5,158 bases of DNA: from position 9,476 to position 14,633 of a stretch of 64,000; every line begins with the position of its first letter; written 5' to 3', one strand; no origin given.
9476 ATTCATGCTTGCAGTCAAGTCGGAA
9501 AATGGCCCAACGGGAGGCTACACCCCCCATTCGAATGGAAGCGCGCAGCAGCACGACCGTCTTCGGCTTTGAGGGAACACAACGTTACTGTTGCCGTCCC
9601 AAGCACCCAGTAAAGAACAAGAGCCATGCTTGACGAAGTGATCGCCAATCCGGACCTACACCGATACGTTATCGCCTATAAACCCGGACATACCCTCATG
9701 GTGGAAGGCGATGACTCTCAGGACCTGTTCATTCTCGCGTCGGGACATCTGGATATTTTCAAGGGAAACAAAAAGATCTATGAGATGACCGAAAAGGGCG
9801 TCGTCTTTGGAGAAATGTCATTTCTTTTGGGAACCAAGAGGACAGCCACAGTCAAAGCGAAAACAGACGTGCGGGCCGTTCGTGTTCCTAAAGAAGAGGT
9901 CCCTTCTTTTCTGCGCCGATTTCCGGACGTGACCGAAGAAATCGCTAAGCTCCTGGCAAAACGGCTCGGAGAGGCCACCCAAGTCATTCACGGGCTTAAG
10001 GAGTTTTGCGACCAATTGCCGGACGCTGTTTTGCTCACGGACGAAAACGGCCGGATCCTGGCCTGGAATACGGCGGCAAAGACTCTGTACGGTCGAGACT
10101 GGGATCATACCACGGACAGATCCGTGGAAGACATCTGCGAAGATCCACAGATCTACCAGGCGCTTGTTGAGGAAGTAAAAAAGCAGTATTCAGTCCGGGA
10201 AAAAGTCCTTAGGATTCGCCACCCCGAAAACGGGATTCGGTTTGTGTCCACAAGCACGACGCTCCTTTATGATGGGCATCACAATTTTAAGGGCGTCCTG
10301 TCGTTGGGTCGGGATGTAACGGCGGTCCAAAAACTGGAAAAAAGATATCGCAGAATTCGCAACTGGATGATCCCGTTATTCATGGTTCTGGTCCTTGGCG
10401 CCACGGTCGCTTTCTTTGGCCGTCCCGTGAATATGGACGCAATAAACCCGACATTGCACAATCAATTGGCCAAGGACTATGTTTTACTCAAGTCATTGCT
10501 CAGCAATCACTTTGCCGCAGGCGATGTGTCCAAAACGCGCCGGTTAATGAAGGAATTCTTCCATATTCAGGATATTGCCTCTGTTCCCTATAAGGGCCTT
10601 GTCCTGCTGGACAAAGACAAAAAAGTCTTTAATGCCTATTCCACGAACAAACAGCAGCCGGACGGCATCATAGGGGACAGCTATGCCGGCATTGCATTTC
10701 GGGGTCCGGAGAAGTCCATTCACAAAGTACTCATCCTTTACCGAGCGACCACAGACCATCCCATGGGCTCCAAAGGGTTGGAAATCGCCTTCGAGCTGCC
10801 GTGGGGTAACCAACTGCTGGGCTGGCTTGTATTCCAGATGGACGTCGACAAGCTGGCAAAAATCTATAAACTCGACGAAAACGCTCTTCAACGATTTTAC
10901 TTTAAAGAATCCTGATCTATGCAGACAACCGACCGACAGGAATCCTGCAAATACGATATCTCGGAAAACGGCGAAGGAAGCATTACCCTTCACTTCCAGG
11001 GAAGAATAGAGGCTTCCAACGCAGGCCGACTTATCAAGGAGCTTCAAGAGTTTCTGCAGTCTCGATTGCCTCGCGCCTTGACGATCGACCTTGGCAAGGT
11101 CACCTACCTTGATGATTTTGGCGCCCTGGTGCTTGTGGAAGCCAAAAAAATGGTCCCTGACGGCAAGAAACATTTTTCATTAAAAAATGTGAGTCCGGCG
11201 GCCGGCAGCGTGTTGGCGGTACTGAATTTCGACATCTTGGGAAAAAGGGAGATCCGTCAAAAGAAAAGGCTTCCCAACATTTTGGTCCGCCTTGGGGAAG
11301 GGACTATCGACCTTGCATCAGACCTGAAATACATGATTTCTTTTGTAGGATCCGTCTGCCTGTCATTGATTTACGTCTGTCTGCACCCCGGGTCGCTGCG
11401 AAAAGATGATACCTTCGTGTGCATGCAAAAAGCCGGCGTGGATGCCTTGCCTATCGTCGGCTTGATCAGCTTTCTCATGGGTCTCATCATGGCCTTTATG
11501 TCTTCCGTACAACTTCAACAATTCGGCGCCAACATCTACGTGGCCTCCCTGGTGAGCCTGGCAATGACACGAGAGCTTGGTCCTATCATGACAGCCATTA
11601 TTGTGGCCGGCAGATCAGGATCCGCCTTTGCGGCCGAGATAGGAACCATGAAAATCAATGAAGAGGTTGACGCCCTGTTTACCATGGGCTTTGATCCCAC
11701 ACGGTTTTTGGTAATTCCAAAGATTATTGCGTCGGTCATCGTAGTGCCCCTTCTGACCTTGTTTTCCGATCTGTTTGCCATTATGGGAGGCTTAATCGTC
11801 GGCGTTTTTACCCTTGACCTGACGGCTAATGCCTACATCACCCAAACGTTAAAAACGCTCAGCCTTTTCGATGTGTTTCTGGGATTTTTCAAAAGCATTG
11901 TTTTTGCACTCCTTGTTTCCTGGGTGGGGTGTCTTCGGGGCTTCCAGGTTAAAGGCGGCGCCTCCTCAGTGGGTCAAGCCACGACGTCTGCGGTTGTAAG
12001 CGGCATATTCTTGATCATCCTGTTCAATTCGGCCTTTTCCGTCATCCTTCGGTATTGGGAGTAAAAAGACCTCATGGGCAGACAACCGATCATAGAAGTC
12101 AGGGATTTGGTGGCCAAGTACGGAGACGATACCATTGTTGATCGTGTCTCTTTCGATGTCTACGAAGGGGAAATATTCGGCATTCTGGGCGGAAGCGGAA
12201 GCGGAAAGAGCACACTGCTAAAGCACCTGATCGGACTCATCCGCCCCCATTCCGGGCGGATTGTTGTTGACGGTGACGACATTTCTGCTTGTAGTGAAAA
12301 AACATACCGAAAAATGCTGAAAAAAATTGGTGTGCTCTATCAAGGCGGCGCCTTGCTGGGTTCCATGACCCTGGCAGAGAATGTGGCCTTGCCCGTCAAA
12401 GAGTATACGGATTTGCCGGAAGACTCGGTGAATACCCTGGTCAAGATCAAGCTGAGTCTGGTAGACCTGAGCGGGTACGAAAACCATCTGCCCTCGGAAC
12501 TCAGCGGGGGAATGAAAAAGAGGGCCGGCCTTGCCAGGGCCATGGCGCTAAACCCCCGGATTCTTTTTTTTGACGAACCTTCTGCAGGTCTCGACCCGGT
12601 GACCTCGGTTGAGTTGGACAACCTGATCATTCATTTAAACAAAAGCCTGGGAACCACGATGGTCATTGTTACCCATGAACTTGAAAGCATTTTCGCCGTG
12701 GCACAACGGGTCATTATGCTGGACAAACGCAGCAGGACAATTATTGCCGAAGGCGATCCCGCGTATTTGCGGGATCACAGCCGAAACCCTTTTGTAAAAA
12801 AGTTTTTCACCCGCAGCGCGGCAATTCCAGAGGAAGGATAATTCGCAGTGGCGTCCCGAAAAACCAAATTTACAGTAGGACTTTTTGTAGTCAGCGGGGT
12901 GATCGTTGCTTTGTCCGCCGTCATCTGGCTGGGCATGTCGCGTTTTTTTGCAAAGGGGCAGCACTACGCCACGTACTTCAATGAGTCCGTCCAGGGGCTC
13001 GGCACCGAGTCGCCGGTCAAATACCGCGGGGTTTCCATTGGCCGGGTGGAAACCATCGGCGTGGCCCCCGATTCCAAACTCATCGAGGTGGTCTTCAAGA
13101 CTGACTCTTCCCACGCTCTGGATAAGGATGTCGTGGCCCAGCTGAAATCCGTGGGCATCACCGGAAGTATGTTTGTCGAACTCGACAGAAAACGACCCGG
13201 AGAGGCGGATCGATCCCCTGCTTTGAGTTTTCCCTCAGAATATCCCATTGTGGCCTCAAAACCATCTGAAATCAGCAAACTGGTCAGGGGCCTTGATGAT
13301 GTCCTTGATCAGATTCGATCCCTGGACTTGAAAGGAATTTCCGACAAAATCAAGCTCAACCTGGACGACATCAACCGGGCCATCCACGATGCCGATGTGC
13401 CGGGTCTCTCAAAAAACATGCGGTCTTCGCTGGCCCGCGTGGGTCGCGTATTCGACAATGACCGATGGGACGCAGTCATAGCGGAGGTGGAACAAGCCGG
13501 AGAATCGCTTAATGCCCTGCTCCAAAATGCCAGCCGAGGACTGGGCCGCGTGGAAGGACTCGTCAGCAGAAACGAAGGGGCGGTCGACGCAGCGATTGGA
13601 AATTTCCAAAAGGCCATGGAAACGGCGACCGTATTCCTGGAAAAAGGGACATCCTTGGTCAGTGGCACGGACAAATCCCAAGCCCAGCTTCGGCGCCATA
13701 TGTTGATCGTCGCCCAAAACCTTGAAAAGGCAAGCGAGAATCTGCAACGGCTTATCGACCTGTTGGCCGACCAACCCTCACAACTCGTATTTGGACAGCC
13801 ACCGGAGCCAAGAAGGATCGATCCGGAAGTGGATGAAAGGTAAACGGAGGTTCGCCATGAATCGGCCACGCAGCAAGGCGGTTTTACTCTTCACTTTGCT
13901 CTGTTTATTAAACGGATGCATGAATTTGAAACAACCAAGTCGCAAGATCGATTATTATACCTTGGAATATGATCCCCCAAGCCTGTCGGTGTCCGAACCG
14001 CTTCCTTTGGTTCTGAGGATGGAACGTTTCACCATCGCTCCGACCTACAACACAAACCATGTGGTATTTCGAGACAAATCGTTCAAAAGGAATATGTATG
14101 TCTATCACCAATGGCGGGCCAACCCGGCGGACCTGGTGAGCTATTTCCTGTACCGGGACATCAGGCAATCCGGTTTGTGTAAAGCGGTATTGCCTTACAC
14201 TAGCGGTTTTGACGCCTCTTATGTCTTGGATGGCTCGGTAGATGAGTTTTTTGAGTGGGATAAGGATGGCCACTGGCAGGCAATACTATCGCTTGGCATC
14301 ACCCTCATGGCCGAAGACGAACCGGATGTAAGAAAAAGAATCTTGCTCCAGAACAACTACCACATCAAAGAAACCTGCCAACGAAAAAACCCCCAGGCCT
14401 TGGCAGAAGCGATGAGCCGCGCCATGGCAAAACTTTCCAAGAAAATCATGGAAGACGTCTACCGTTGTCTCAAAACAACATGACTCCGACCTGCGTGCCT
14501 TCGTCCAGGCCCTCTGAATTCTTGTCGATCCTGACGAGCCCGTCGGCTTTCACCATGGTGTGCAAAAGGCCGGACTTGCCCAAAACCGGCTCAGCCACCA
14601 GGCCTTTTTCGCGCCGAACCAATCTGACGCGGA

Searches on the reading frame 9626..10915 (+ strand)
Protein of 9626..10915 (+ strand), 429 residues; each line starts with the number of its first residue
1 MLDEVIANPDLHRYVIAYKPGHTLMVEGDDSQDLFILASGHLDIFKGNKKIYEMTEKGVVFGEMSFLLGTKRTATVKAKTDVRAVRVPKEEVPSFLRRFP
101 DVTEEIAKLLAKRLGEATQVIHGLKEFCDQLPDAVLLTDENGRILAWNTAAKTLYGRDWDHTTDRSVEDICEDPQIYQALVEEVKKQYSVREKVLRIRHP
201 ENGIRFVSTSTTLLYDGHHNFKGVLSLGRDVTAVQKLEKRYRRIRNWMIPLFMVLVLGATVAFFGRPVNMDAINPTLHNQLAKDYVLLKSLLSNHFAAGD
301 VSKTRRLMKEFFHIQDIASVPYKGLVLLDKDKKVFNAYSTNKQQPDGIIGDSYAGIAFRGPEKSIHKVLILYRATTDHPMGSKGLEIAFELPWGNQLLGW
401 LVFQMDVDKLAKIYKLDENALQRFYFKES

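Call 69: search_protein_families(library=pfam, proteins=[window:9626-10915:+], max_evalue=0.001)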
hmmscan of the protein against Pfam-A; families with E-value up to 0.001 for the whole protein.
window:9626-10915:+ (429 aa): 5 families
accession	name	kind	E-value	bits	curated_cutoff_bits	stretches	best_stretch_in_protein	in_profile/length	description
PF00027.35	cNMP_binding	-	1.8e-16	60.3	27.5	1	17-98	3-88/89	Cyclic nucleotide-binding domain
PF00989.32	PAS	-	5.5e-10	39.7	22.6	1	127-231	6-113/113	PAS fold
PF08448.16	PAS_4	-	9.5e-10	39.1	23.1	1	129-234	2-108/110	PAS fold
PF13426.13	PAS_9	-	6.2e-09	36.5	27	1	132-233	1-103/103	PAS domain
PF13188.13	PAS_8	-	3.9e-05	23.8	21.8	1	129-167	8-43/65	PAS domain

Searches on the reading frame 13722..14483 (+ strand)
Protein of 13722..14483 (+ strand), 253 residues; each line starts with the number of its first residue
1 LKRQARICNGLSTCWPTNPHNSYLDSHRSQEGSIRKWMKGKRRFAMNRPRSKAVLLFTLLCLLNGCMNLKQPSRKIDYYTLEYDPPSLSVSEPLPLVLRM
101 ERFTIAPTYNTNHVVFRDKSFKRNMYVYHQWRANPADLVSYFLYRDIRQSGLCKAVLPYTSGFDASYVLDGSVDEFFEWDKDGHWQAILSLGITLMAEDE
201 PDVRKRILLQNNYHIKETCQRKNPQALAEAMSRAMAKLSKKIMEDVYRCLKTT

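Call 69: search_protein_families(library=pfam, proteins=[window:13722-14483:+], max_evalue=0.001)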
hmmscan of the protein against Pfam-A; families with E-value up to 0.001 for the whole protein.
window:13722-14483:+ (253 aa): 1 family
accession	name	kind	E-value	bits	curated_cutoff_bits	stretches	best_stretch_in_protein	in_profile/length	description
PF03886.18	ABC_trans_aux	-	8.7e-11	42.1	26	1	79-242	1-160/161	ABC-type transport auxiliary lipoprotein component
